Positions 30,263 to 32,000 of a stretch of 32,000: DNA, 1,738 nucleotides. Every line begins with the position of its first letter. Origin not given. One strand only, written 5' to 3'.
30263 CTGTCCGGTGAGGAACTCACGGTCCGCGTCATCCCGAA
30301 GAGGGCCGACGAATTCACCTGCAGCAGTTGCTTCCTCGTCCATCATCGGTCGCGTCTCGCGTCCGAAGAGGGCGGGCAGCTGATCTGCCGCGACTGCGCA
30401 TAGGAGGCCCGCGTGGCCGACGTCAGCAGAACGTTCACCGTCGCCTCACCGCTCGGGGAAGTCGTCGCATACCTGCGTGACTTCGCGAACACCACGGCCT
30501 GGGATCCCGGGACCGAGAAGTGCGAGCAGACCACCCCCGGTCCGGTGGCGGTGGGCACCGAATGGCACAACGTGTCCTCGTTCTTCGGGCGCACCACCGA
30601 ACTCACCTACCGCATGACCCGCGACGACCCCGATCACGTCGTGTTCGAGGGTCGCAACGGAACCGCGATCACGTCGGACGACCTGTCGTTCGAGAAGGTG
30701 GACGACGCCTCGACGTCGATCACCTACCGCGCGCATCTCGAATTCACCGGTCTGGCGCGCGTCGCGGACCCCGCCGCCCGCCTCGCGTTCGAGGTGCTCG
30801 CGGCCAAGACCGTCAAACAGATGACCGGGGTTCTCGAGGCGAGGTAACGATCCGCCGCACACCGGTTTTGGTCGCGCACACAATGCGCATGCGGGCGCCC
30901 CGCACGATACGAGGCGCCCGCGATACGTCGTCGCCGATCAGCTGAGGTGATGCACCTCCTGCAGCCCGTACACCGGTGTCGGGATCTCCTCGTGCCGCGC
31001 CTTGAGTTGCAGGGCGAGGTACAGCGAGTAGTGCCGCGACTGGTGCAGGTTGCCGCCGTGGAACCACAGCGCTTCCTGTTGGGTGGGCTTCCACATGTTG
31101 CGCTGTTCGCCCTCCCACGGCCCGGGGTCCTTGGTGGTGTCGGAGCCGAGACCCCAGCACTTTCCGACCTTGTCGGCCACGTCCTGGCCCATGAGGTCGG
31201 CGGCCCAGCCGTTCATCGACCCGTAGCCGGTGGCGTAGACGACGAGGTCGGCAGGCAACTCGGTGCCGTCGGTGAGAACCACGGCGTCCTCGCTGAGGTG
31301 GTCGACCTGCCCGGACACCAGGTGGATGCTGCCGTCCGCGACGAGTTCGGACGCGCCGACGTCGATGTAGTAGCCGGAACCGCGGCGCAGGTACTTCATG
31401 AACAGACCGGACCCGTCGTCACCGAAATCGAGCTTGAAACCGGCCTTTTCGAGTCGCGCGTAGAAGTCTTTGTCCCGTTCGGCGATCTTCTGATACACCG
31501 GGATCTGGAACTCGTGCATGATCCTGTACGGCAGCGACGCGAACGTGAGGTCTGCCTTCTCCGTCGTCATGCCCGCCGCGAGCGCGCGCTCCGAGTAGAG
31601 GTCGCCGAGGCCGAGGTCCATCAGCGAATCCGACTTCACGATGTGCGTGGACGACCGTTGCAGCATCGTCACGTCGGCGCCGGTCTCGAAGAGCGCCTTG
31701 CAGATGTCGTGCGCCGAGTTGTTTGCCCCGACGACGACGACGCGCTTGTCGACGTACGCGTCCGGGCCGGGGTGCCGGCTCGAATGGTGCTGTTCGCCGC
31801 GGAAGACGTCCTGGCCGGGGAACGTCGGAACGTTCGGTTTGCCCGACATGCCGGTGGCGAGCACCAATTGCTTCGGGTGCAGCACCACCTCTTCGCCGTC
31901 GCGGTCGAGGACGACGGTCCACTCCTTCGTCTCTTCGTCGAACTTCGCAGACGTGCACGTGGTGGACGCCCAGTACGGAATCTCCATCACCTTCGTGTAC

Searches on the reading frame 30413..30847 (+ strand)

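Call 8: search_protein_families(library=pfam, proteins=[window:30413-30847:+], max_evalue=0.001)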
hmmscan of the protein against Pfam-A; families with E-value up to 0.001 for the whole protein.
window:30413-30847:+ (144 aa): 1 family
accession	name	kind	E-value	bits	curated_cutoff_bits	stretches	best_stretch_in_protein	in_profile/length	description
PF10604.15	Polyketide_cyc2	-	3.7e-13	50.4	27.4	1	1-136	1-136/142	Polyketide cyclase / dehydrase and lipid transport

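Call 60: search_protein_families(library=ncbifam, proteins=[window:30413-30847:+], max_evalue=0.00001)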
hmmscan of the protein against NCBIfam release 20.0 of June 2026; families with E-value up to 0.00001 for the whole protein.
window:30413-30847:+ (144 aa): 1 family
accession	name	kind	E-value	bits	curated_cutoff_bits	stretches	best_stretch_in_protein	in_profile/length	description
NF047960.1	TA_Rv0910_toxin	equivalog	2.5e-07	30.8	100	1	1-124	1-122/141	type II toxin-antitoxin system Rv0910 family toxin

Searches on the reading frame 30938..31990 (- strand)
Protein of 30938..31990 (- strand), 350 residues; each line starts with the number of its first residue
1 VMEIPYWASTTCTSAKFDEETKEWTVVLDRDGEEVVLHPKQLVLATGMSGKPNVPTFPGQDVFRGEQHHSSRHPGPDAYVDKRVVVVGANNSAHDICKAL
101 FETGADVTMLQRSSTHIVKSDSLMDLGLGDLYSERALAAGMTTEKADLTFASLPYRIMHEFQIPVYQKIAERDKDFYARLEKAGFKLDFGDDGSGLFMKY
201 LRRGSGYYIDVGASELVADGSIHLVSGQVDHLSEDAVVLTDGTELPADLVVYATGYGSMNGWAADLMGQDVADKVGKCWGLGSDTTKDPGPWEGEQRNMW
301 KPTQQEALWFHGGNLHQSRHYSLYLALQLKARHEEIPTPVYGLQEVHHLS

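Call 8: search_protein_families(library=pfam, proteins=[window:30938-31990:-], max_evalue=0.001)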
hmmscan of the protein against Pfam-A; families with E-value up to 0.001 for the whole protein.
window:30938-31990:- (350 aa): 4 families
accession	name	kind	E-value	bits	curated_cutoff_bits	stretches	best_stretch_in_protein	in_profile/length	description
PF00743.25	FMO-like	-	5.2e-15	55.3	22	1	20-119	120-221/532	Flavin-binding monooxygenase-like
PF13738.12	Pyr_redox_3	-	8e-15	55.3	30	1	36-115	122-198/305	Pyridine nucleotide-disulphide oxidoreductase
PF07992.20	Pyr_redox_2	-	9e-13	48.7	26.1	1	16-117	77-178/291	Pyridine nucleotide-disulphide oxidoreductase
PF13434.12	Lys_Orn_oxgnase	-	1.4e-06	28.1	21.3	1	16-114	122-223/339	L-lysine 6-monooxygenase/L-ornithine 5-monooxygenase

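Call 65: find_encoding_contigs(protein=window:30938-31990:-, flank=10000, max_places=3)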
Protein window:30938-31990:- (350 aa): no gene with exactly this product is on record in the collection.
